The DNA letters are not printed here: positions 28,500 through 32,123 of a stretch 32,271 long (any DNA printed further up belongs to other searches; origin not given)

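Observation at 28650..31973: SAM / class III cyclase / STAND NTPase / TPR giant protein: an NLR-like architecture with a nucleotide cyclase in the effector position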

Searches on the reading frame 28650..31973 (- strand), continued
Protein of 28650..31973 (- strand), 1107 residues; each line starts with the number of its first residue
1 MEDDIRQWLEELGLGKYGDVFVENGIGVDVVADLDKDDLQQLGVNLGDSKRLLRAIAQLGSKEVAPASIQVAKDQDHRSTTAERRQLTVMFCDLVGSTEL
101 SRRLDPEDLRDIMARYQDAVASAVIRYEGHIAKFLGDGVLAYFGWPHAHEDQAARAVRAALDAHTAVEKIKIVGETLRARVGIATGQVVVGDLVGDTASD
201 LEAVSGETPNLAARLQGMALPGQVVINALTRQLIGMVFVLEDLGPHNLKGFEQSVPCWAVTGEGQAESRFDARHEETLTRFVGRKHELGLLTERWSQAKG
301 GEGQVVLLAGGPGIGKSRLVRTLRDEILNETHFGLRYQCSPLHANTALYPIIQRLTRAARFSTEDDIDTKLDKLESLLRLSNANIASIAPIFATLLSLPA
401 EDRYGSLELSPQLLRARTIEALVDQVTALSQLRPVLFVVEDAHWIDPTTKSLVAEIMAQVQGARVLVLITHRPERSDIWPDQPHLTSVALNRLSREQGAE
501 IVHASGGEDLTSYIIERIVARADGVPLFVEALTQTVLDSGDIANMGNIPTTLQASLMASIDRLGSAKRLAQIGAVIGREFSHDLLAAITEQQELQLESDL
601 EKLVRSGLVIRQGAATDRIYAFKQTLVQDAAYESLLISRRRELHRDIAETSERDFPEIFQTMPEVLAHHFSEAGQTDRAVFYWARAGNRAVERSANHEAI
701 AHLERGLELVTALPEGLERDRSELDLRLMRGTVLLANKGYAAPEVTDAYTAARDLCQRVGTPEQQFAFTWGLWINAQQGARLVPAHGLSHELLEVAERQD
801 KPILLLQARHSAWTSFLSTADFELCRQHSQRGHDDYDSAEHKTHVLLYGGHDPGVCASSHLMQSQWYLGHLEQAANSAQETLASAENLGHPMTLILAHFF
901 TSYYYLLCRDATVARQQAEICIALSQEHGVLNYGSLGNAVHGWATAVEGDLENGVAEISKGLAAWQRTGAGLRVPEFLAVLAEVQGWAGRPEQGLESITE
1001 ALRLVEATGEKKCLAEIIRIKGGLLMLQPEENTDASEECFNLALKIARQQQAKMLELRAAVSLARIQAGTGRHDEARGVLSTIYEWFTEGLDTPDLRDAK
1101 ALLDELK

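Call 11: find_homologous_proteins(query=window:28650-31973:-, max_evalue=1e-10)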
Query window:28650-31973:- (1107 aa): 8000 proteins with E <= 1e-10 among 8000 candidates; the best 120 are listed.
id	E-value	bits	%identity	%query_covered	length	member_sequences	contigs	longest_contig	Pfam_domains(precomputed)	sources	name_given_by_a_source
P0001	0.0e+0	2451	100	100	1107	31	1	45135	PF00536.38,PF13424.13,PF00211.26,PF07647.25,PF13191.13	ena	-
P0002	0.0e+0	1360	58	100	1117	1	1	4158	PF00536.38,PF13401.13,PF00211.26,PF07647.25,PF13191.13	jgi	jgi:class 3 adenylate cyclase/predicted ATPase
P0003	0.0e+0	1238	54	100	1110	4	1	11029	PF00536.38,PF13424.13,PF00211.26,PF07647.25,PF13191.13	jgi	jgi:class 3 adenylate cyclase/predicted ATPase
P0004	0.0e+0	1225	53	100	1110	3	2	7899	PF00536.38,PF13424.13,PF00211.26,PF07647.25,PF13191.13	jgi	jgi:class 3 adenylate cyclase/predicted ATPase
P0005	0.0e+0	1197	53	100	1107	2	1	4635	PF00536.38,PF00211.26,PF07647.25,PF13191.13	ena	-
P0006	0.0e+0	1177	51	100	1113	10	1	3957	PF00536.38,PF13424.13,PF13401.13,PF00211.26,PF07647.25,PF13191.13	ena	-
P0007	0.0e+0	1174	52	100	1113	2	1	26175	PF00536.38,PF00211.26,PF07647.25,PF13191.13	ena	-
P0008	0.0e+0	1163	51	100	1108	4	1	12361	PF00536.38,PF13401.13,PF00211.26,PF07647.25,PF13191.13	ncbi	-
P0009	0.0e+0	1155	51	100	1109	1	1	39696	PF00536.38,PF13401.13,PF00211.26,PF07647.25,PF13191.13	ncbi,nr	ncbi:MAG: AAA family ATPase [Alphaproteobacteria bacterium]|nr:AAA family ATPase [Alphaproteobacteri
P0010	0.0e+0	1153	53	93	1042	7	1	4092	PF13401.13,PF00211.26,PF13191.13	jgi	jgi:class 3 adenylate cyclase/predicted ATPase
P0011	0.0e+0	1152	51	100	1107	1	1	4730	PF00536.38,PF13401.13,PF00211.26,PF07647.25,PF13191.13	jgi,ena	-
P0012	0.0e+0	1149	51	100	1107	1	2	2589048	PF00536.38,PF00211.26,PF07647.25,PF13191.13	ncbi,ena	-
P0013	0.0e+0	1147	50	100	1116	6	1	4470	PF00536.38,PF13401.13,PF00211.26,PF07647.25,PF13191.13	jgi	jgi:class 3 adenylate cyclase/predicted ATPase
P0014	0.0e+0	1145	51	100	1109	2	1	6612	PF00536.38,PF00211.26,PF07647.25,PF13191.13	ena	-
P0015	0.0e+0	1142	52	99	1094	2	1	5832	PF00536.38,PF13401.13,PF00211.26,PF07647.25,PF13191.13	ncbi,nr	ncbi:MAG: AAA family ATPase [Alphaproteobacteria bacterium]|nr:AAA family ATPase [Alphaproteobacteri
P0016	0.0e+0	1142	51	100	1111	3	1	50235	PF00536.38,PF13401.13,PF00211.26,PF07647.25,PF13191.13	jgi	jgi:predicted ATPase/class 3 adenylate cyclase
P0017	0.0e+0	1139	51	100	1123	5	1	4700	PF00536.38,PF13401.13,PF00211.26,PF07647.25,PF13191.13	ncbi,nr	ncbi:MAG: AAA family ATPase [Alphaproteobacteria bacterium]|nr:AAA family ATPase [Alphaproteobacteri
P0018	0.0e+0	1137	50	100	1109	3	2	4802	PF00536.38,PF13401.13,PF00211.26,PF07647.25,PF13191.13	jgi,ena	-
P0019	0.0e+0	1136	50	100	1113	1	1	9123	PF00536.38,PF13401.13,PF00211.26,PF07647.25,PF13191.13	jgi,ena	-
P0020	0.0e+0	1135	51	100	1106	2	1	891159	PF00536.38,PF13424.13,PF13401.13,PF00211.26,PF07647.25,PF13191.13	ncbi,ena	-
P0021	0.0e+0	1133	51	100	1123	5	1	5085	PF00536.38,PF13401.13,PF00211.26,PF07647.25,PF13191.13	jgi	-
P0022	0.0e+0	1130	50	100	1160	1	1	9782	PF00536.38,PF00211.26,PF07647.25,PF13191.13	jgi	jgi:class 3 adenylate cyclase/predicted ATPase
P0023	0.0e+0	1124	50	100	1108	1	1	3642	PF00536.38,PF13401.13,PF00211.26,PF07647.25,PF13191.13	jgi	jgi:predicted ATPase/class 3 adenylate cyclase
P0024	0.0e+0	1122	52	95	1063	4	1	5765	PF13401.13,PF00211.26,PF13191.13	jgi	jgi:class 3 adenylate cyclase/predicted ATPase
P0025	0.0e+0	1121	50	100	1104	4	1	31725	PF00536.38,PF00211.26,PF07647.25,PF13191.13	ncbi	ncbi:MAG: AAA family ATPase [Alphaproteobacteria bacterium]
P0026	0.0e+0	1120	50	100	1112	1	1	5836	PF00536.38,PF13401.13,PF00211.26,PF07647.25,PF13191.13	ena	-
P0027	0.0e+0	1119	49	100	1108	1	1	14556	PF00536.38,PF05729.19,PF13401.13,PF00211.26,PF07647.25,PF13191.13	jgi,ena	-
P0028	0.0e+0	1118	49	100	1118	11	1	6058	PF00536.38,PF00211.26,PF07647.25,PF13191.13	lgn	-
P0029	0.0e+0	1117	49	100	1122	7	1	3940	PF00536.38,PF00211.26,PF07647.25,PF13191.13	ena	-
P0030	0.0e+0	1114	49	100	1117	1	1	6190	PF00536.38,PF00211.26,PF07647.25,PF13191.13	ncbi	-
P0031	0.0e+0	1109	50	100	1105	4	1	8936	PF00536.38,PF13401.13,PF00211.26,PF07647.25,PF13191.13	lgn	-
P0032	0.0e+0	1105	50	100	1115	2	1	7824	PF00536.38,PF17874.8,PF05729.19,PF13424.13,PF00211.26,PF07647.25,PF13191.13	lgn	-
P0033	0.0e+0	1101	50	100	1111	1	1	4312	PF07721.21,PF00536.38,PF17874.8,PF13424.13,PF00211.26,PF07647.25,PF07719.24,PF13191.13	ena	-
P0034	0.0e+0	1101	49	100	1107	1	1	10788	PF00536.38,PF00211.26,PF07647.25,PF13191.13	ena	-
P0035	0.0e+0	1100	48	100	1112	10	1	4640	PF00536.38,PF00211.26,PF07647.25,PF13191.13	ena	-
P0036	0.0e+0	1100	50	100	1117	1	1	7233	PF00536.38,PF13401.13,PF00211.26,PF07647.25,PF13191.13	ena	-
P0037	0.0e+0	1096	49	100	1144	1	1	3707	PF00536.38,PF13424.13,PF00211.26,PF07647.25,PF13191.13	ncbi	ncbi:MAG: AAA family ATPase, partial [Alphaproteobacteria bacterium]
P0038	0.0e+0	1094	50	100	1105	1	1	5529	PF07721.21,PF14559.13,PF00536.38,PF17874.8,PF13424.13,PF00211.26,PF07647.25,PF07719.24,PF13191.13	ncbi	-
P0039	0.0e+0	1093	48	100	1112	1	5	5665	PF00536.38,PF00211.26,PF07647.25,PF13191.13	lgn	-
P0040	0.0e+0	1090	49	100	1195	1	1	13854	PF00536.38,PF17874.8,PF13401.13,PF00211.26,PF07647.25,PF13191.13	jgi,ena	-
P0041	0.0e+0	1084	50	100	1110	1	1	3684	PF07721.21,PF00536.38,PF17874.8,PF13424.13,PF00211.26,PF07647.25,PF13191.13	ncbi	-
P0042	0.0e+0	1084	49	100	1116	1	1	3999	PF00536.38,PF13401.13,PF00211.26,PF07647.25,PF13191.13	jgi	jgi:class 3 adenylate cyclase/predicted ATPase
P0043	0.0e+0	1082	50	100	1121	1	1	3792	PF00536.38,PF00211.26,PF07647.25,PF13191.13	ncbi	-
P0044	0.0e+0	1082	48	99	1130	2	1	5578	PF00536.38,PF13401.13,PF00211.26,PF07647.25,PF13191.13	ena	-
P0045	0.0e+0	1082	48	100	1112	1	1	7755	PF00536.38,PF05729.19,PF13401.13,PF00211.26,PF07647.25,PF13191.13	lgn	-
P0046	0.0e+0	1076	49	100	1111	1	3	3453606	PF14559.13,PF00536.38,PF17874.8,PF13424.13,PF00211.26,PF07647.25,PF13191.13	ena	-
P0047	0.0e+0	1076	49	100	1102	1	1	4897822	PF00536.38,PF13401.13,PF00211.26,PF07647.25,PF13191.13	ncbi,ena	-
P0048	0.0e+0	1075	49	100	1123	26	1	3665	PF00536.38,PF13424.13,PF00211.26,PF07647.25,PF13191.13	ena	-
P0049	0.0e+0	1073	48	100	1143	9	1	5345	PF00536.38,PF13401.13,PF00211.26,PF07647.25,PF13191.13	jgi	jgi:predicted ATPase/class 3 adenylate cyclase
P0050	0.0e+0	1072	48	100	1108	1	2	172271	PF00536.38,PF00211.26,PF07647.25,PF13191.13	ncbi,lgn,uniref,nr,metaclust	ncbi:adenylate/guanylate cyclase domain-containing protein [Sulfitobacter mediterraneus]|uniref:SAM 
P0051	0.0e+0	1071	49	100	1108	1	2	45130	PF00536.38,PF17874.8,PF00211.26,PF07647.25,PF13191.13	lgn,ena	-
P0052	0.0e+0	1071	51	94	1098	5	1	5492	PF12773.14,PF13424.13,PF00211.26,PF13191.13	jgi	jgi:class 3 adenylate cyclase/predicted ATPase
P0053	0.0e+0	1071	47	100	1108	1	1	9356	PF00536.38,PF13401.13,PF00211.26,PF07647.25,PF13191.13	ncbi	-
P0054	0.0e+0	1071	49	100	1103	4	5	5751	PF00536.38,PF13401.13,PF00211.26,PF07647.25,PF13191.13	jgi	jgi:predicted ATPase/class 3 adenylate cyclase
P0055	0.0e+0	1066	47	100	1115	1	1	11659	PF00536.38,PF13401.13,PF00211.26,PF07647.25,PF13191.13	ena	-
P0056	0.0e+0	1063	50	100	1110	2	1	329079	PF00536.38,PF17874.8,PF13424.13,PF00211.26,PF07647.25,PF13191.13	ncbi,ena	-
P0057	0.0e+0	1062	48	100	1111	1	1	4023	PF00536.38,PF13401.13,PF00211.26,PF07647.25,PF13191.13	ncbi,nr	ncbi:MAG: AAA family ATPase [Alphaproteobacteria bacterium]|nr:AAA family ATPase [Alphaproteobacteri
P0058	0.0e+0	1061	49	100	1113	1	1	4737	PF00536.38,PF13424.13,PF00211.26,PF07647.25,PF13191.13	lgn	-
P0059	0.0e+0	1060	48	100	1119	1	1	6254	PF00536.38,PF00211.26,PF07647.25,PF13191.13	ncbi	-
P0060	0.0e+0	1057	49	100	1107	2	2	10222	PF00536.38,PF13401.13,PF00211.26,PF07647.25,PF13191.13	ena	-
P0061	0.0e+0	1056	48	100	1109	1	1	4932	PF00536.38,PF05729.19,PF00211.26,PF07647.25,PF13191.13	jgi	-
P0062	0.0e+0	1056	48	100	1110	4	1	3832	PF00536.38,PF13401.13,PF00211.26,PF07647.25,PF13191.13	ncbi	-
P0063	0.0e+0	1055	48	100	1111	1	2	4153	PF00536.38,PF00211.26,PF07647.25,PF13191.13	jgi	jgi:class 3 adenylate cyclase/predicted ATPase/energy-coupling factor transporter ATP-binding protei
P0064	0.0e+0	1054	49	100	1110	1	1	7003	PF00536.38,PF13424.13,PF13401.13,PF00211.26,PF07647.25,PF07719.24,PF13191.13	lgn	-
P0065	0.0e+0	1053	48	100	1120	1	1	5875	PF00536.38,PF13424.13,PF13401.13,PF00211.26,PF07647.25,PF13191.13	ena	-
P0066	0.0e+0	1051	48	100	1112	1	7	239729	PF00536.38,PF00211.26,PF07647.25,PF13191.13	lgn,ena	-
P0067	0.0e+0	1051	47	100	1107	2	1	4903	PF00536.38,PF17874.8,PF00211.26,PF07647.25,PF13191.13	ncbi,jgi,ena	-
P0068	0.0e+0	1048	48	100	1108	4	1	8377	PF00536.38,PF13424.13,PF00211.26,PF07647.25,PF13191.13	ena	-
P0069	0.0e+0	1046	46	100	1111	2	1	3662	PF00536.38,PF13424.13,PF00211.26,PF07647.25,PF13191.13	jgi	jgi:class 3 adenylate cyclase/predicted ATPase/energy-coupling factor transporter ATP-binding protei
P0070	0.0e+0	1046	48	100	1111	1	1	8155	PF00536.38,PF00211.26,PF07647.25,PF13191.13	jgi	jgi:class 3 adenylate cyclase/predicted ATPase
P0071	0.0e+0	1045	49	100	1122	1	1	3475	PF00536.38,PF17874.8,PF13424.13,PF00211.26,PF07647.25,PF13191.13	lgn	-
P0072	0.0e+0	1042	49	100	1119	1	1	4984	PF00536.38,PF13424.13,PF00211.26,PF07647.25,PF07719.24,PF13191.13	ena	-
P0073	0.0e+0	1042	47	100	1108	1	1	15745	PF00536.38,PF13424.13,PF00211.26,PF07647.25,PF13191.13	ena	-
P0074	0.0e+0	1041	47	100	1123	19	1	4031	PF00536.38,PF13424.13,PF13401.13,PF00211.26,PF07647.25,PF13191.13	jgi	jgi:class 3 adenylate cyclase/predicted ATPase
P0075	0.0e+0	1039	48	100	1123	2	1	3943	PF00536.38,PF13401.13,PF00211.26,PF07647.25,PF13191.13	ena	-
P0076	0.0e+0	1039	46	100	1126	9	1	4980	PF00536.38,PF13424.13,PF13401.13,PF00211.26,PF07647.25,PF13191.13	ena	-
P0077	0.0e+0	1037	52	88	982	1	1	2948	PF13401.13,PF00211.26,PF13191.13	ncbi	ncbi:MAG: AAA family ATPase, partial [Alphaproteobacteria bacterium]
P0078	0.0e+0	1035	47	100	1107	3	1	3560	PF00536.38,PF17874.8,PF00211.26,PF07647.25,PF13191.13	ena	-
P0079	0.0e+0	1032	47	100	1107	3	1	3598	PF00536.38,PF17874.8,PF13424.13,PF00211.26,PF07647.25,PF13191.13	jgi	jgi:class 3 adenylate cyclase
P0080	0.0e+0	1031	47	100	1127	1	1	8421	PF00536.38,PF00211.26,PF07647.25,PF13191.13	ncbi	ncbi:MAG: adenylate/guanylate cyclase domain-containing protein [Sneathiella sp.]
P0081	0.0e+0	1030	47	100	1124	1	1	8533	PF00536.38,PF00211.26,PF07647.25,PF13191.13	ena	-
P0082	0.0e+0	1030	47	100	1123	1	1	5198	PF00536.38,PF00211.26,PF07647.25,PF13191.13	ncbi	-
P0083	0.0e+0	1029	48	100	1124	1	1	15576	PF00536.38,PF00211.26,PF07647.25,PF13191.13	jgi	jgi:class 3 adenylate cyclase/predicted ATPase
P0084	0.0e+0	1027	47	100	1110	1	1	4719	PF00536.38,PF13401.13,PF00211.26,PF07647.25,PF13191.13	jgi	jgi:class 3 adenylate cyclase/tetratricopeptide (TPR) repeat protein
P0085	0.0e+0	1026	47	100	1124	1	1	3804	PF00536.38,PF13424.13,PF13401.13,PF00211.26,PF07647.25,PF13191.13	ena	-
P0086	0.0e+0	1025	45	100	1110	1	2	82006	PF00536.38,PF00211.26,PF07647.25,PF13191.13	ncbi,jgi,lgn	ncbi:MAG: class 3 adenylate cyclase/predicted ATPase [Parasphingorhabdus sp.]|jgi:predicted ATPase/c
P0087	0.0e+0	1025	47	100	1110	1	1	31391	PF00536.38,PF13424.13,PF00211.26,PF07647.25,PF13191.13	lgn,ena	-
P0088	0.0e+0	1024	48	100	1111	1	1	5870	PF00536.38,PF00211.26,PF07647.25,PF13191.13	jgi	jgi:class 3 adenylate cyclase/tetratricopeptide (TPR) repeat protein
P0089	0.0e+0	1022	46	100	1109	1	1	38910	PF00536.38,PF13401.13,PF00211.26,PF07647.25,PF13191.13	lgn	-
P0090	0.0e+0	1020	46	100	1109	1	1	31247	PF00536.38,PF00211.26,PF07647.25,PF13191.13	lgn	-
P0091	0.0e+0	1020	48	100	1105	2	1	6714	PF00536.38,PF00211.26,PF07647.25,PF13191.13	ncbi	-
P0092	0.0e+0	1020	46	100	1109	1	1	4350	PF00536.38,PF13424.13,PF00211.26,PF07647.25,PF13191.13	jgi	jgi:class 3 adenylate cyclase/predicted ATPase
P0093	0.0e+0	1019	48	100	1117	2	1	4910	PF00536.38,PF13401.13,PF00211.26,PF07647.25,PF13191.13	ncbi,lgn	-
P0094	0.0e+0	1019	48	94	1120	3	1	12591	PF13240.12,PF12773.14,PF13424.13,PF13401.13,PF00211.26,PF13248.12,PF13191.13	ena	-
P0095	0.0e+0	1018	46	100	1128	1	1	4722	PF00536.38,PF13424.13,PF00211.26,PF07647.25,PF13191.13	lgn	-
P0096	0.0e+0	1015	46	100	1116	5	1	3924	PF00536.38,PF13424.13,PF00211.26,PF07647.25,PF13191.13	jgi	jgi:class 3 adenylate cyclase/predicted ATPase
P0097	0.0e+0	1015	46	100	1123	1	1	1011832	PF00536.38,PF13401.13,PF00211.26,PF07647.25,PF13191.13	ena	-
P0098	0.0e+0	1014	47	100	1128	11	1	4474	PF00536.38,PF13401.13,PF00211.26,PF07647.25,PF13191.13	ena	-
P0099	1.5e-298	1012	48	100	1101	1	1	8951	PF00536.38,PF13424.13,PF13401.13,PF00211.26,PF07647.25,PF13191.13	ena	-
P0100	1.5e-298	1012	47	100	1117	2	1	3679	PF00536.38,PF13424.13,PF13401.13,PF00211.26,PF07647.25,PF13191.13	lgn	-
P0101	2.4e-298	1011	48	93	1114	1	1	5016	PF13240.12,PF12773.14,PF13424.13,PF13401.13,PF00211.26,PF13191.13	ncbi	-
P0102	2.6e-298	1011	-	-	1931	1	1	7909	PF00536.38,PF13424.13,PF00211.26,PF07647.25,PF13191.13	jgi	jgi:class 3 adenylate cyclase/predicted ATPase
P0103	2.8e-298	1011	47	100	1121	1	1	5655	PF00536.38,PF00211.26,PF07647.25,PF13191.13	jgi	-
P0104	5.3e-298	1010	49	93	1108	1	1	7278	PF12773.14,PF00211.26,PF13248.12,PF13191.13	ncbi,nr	ncbi:MAG: AAA family ATPase [Proteobacteria bacterium]|nr:AAA family ATPase [Pseudomonadota bacteriu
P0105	6.9e-298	1009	46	100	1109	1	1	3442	PF00536.38,PF13424.13,PF00211.26,PF07647.25,PF13191.13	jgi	-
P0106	1.9e-297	1008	48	100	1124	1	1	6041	PF00536.38,PF13401.13,PF00211.26,PF07647.25,PF13191.13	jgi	jgi:predicted ATPase/class 3 adenylate cyclase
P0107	2.4e-297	1008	47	100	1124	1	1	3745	PF00536.38,PF13401.13,PF00211.26,PF07647.25,PF13191.13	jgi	jgi:class 3 adenylate cyclase/predicted ATPase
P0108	3.6e-297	1007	47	100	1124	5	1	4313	PF00536.38,PF13401.13,PF00211.26,PF07647.25,PF13191.13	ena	-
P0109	5.0e-297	1007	47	100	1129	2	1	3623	PF00536.38,PF00211.26,PF07647.25,PF13191.13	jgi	jgi:predicted ATPase/class 3 adenylate cyclase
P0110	9.8e-297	1006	47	100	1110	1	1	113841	PF09976.16,PF00536.38,PF13424.13,PF13401.13,PF00211.26,PF07647.25,PF13181.13,PF07719.24,PF13191.13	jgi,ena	-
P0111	9.9e-297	1006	47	100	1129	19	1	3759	PF00536.38,PF00211.26,PF07647.25,PF13191.13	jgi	jgi:class 3 adenylate cyclase/predicted ATPase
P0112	1.5e-296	1005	48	100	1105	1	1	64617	PF00536.38,PF00211.26,PF07647.25,PF13191.13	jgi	jgi:class 3 adenylate cyclase/tetratricopeptide (TPR) repeat protein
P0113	1.5e-296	1005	46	100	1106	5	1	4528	PF00536.38,PF13424.13,PF13401.13,PF00211.26,PF07647.25,PF13191.13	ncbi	-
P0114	1.7e-296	1005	46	100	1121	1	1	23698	PF00536.38,PF13401.13,PF00211.26,PF07647.25,PF13191.13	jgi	jgi:class 3 adenylate cyclase/predicted ATPase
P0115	2.4e-296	1004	47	100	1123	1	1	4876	PF00536.38,PF17874.8,PF13424.13,PF13401.13,PF00211.26,PF07647.25,PF13191.13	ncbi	-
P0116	2.7e-296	1004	47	100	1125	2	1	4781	PF00536.38,PF00211.26,PF07647.25,PF13191.13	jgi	jgi:class 3 adenylate cyclase/predicted ATPase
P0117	3.2e-296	1004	46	100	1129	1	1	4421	PF00536.38,PF13424.13,PF00211.26,PF07647.25,PF13191.13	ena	-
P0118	7.7e-296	1003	46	100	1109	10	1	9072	PF00536.38,PF00211.26,PF07647.25,PF13191.13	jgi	jgi:predicted ATPase/class 3 adenylate cyclase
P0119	6.0e-295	1000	46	100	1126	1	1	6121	PF00536.38,PF13401.13,PF00211.26,PF07647.25,PF13191.13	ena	-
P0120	7.7e-295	999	47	100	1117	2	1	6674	PF00536.38,PF13424.13,PF00211.26,PF07647.25,PF13191.13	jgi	jgi:class 3 adenylate cyclase/predicted ATPase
